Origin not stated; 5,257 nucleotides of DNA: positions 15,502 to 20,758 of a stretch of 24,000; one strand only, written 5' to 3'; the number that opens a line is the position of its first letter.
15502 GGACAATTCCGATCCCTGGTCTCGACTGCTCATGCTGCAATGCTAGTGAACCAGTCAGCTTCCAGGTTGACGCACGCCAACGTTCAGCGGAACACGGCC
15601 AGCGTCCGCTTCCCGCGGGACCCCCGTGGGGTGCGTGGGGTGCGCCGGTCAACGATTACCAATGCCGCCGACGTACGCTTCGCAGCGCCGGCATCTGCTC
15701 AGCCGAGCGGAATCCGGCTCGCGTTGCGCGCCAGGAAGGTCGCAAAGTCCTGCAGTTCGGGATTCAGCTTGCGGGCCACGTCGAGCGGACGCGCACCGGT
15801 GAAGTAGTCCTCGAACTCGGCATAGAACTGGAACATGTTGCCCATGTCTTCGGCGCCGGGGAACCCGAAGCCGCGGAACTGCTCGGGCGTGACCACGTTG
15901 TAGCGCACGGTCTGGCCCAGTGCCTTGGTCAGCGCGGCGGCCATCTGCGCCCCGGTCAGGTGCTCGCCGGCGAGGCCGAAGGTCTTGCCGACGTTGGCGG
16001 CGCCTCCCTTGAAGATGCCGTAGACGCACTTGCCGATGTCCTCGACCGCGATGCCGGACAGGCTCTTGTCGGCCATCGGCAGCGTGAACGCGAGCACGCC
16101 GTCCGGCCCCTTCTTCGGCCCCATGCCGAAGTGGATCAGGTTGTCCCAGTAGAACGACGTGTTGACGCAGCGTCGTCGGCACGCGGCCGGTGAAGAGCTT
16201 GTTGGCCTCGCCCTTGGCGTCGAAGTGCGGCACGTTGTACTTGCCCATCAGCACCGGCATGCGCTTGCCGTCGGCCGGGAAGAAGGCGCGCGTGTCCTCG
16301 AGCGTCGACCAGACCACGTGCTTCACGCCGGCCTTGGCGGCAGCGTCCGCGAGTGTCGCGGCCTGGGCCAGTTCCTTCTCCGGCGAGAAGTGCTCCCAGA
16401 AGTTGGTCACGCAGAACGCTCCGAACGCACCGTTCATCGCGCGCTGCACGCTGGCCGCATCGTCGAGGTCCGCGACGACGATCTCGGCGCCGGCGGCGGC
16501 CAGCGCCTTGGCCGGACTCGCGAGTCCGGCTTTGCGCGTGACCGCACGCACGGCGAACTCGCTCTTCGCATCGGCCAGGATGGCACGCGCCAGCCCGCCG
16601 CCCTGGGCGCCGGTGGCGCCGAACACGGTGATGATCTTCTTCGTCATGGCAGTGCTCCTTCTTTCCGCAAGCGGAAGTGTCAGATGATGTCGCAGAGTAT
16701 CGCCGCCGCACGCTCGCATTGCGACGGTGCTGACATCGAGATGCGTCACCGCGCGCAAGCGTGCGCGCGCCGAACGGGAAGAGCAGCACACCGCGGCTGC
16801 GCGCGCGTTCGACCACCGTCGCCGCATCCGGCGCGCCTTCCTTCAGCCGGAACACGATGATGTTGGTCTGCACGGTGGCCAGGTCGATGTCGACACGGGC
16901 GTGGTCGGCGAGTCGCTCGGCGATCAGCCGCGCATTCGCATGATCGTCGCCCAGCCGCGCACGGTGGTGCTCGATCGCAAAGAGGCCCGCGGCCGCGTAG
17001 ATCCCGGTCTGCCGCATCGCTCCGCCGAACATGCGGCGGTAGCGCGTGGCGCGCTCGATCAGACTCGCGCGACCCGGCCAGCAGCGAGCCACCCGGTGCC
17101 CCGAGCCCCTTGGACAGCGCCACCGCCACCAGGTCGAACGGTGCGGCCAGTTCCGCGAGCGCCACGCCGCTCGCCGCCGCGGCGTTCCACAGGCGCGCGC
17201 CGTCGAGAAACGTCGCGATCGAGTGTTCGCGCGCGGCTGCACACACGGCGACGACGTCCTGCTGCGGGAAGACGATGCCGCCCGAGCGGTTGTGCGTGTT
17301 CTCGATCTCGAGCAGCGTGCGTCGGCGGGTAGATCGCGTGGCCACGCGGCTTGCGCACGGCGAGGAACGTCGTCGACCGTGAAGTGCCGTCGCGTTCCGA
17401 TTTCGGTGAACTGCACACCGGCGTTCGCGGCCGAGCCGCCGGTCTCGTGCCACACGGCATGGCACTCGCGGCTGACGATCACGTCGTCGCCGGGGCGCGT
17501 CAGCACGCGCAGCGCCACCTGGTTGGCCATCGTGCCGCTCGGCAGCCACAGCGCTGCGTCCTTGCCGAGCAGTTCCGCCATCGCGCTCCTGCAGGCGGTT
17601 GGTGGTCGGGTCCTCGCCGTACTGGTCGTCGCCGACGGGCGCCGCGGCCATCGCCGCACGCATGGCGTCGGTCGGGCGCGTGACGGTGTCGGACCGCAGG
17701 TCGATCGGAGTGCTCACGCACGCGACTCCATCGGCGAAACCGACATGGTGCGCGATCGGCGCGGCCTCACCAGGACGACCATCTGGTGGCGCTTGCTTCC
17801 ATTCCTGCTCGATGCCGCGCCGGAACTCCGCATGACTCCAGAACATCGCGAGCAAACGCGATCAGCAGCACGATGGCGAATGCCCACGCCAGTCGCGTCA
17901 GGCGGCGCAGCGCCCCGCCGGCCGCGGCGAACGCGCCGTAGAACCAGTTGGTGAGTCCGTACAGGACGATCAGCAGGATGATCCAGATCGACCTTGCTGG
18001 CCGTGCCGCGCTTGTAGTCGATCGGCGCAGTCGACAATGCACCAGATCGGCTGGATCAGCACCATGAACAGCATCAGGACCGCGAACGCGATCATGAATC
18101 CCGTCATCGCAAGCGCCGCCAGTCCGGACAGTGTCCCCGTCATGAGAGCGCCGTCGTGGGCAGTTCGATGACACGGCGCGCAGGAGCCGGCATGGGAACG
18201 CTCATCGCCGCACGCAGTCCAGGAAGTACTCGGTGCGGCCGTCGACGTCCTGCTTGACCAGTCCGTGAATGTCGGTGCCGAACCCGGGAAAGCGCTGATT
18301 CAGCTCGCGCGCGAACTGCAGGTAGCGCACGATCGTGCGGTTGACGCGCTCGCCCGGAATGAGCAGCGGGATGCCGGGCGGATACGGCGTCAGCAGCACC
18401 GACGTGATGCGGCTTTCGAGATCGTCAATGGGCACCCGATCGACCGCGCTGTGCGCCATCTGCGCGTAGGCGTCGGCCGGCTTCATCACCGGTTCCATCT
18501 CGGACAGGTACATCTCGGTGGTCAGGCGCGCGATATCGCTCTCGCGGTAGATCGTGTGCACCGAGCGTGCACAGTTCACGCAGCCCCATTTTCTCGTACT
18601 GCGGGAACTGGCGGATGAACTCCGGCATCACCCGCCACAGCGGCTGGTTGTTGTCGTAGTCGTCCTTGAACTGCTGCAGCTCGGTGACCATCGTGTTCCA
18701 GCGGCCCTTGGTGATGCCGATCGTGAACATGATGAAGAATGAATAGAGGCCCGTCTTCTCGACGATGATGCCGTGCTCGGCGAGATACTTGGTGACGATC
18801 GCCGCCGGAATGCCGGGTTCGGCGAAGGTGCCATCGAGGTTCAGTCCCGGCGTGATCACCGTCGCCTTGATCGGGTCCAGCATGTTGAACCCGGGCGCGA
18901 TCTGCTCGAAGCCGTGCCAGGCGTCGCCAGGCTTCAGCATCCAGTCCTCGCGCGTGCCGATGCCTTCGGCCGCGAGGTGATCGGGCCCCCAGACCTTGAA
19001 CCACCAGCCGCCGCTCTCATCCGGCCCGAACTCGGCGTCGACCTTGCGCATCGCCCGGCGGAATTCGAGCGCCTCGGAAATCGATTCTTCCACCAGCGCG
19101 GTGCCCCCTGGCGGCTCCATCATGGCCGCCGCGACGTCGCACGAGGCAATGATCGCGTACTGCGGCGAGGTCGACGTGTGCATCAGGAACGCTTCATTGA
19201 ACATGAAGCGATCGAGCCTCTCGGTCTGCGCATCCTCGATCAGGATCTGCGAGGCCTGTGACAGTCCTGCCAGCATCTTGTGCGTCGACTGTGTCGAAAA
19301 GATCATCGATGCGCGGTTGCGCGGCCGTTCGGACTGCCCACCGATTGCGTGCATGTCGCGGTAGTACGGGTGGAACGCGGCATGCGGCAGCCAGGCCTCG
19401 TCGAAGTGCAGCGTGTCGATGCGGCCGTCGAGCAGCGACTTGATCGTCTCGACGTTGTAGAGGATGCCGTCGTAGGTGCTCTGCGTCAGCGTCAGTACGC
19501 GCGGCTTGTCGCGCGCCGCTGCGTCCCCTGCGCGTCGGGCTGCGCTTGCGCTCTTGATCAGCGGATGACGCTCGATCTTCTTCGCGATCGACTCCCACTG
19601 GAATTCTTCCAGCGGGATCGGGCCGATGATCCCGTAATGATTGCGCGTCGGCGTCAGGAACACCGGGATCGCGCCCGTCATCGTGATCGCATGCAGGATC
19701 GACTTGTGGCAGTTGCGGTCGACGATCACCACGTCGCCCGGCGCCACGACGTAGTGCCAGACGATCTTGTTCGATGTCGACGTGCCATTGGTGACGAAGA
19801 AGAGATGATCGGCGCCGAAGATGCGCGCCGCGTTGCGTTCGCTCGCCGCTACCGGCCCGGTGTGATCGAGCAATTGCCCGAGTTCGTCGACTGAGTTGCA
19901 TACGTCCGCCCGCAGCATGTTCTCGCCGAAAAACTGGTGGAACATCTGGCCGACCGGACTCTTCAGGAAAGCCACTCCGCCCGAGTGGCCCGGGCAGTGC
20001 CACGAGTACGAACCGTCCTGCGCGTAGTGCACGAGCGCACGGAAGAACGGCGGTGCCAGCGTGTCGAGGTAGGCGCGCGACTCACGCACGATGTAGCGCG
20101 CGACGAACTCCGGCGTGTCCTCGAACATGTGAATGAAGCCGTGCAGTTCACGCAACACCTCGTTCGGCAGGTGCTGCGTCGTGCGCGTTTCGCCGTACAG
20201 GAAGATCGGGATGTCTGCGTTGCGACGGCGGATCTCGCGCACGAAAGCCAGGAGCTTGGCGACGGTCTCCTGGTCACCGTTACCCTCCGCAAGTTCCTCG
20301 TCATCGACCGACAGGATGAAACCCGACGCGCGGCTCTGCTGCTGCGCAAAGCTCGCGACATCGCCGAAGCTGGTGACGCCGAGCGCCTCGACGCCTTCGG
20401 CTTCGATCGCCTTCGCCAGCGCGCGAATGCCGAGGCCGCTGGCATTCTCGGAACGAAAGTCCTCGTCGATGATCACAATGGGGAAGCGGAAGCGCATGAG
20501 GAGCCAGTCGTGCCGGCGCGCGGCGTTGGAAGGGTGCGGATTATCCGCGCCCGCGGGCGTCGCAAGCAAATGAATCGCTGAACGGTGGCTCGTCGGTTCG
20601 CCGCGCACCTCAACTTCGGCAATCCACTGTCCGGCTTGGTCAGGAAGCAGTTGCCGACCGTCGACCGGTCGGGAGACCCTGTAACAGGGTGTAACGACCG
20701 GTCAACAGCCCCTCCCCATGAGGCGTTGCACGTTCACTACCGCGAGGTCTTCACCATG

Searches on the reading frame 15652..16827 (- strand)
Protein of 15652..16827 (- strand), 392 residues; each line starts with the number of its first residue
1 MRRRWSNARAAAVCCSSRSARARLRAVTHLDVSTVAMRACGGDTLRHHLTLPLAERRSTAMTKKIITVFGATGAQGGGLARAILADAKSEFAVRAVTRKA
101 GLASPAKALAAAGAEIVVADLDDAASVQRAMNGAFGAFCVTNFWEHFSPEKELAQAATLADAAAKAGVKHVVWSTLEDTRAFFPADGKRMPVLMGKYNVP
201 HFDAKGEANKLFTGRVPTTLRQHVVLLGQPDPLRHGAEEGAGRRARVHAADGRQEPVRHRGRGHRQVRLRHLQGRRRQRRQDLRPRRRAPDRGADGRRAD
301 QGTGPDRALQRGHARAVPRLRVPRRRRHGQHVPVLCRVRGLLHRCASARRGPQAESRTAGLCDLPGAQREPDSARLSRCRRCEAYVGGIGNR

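Call 48: search_protein_families(library=pfam, proteins=[window:15652-16827:-], max_evalue=0.00001)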
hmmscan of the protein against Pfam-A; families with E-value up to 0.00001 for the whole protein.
window:15652-16827:- (392 aa): 2 families
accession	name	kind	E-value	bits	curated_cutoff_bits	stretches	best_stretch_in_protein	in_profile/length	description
PF05368.20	NmrA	-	3.1e-29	102.9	27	1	62-180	1-112/298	NmrA-like family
PF13460.12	NAD_binding_10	-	5.3e-12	46.4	27.2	1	70-176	1-98/184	NAD(P)H-binding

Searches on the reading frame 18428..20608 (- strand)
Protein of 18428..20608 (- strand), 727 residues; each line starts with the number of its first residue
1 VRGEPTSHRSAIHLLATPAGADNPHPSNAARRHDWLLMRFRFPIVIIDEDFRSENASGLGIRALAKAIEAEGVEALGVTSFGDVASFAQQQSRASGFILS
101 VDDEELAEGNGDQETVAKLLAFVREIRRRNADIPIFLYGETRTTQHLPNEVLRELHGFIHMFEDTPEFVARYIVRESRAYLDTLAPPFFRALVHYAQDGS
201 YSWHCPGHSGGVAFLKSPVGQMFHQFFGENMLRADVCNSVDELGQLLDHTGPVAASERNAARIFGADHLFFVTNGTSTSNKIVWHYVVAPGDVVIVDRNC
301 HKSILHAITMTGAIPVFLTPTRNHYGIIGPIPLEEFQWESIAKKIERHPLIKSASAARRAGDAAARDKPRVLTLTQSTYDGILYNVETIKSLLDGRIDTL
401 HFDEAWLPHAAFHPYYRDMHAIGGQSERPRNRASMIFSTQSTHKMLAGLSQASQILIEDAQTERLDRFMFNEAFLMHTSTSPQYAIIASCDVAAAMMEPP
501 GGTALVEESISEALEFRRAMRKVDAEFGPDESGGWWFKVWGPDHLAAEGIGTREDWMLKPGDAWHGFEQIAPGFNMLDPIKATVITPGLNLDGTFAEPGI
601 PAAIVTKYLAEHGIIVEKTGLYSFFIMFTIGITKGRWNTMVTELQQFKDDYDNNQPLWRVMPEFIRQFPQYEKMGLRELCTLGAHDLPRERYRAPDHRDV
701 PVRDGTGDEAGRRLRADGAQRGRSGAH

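Call 48: search_protein_families(library=pfam, proteins=[window:18428-20608:-], max_evalue=0.00001)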
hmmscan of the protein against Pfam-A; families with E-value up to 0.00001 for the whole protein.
window:18428-20608:- (727 aa): 2 families
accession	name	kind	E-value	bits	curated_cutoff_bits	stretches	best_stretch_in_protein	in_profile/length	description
PF01276.26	OKR_DC_1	-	1.2e-148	495.7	27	1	186-634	1-415/417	Orn/Lys/Arg decarboxylase, major domain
PF03709.21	OKR_DC_1_N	-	2.3e-31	108.8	29.3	1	57-180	2-111/111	Orn/Lys/Arg decarboxylase, N-terminal domain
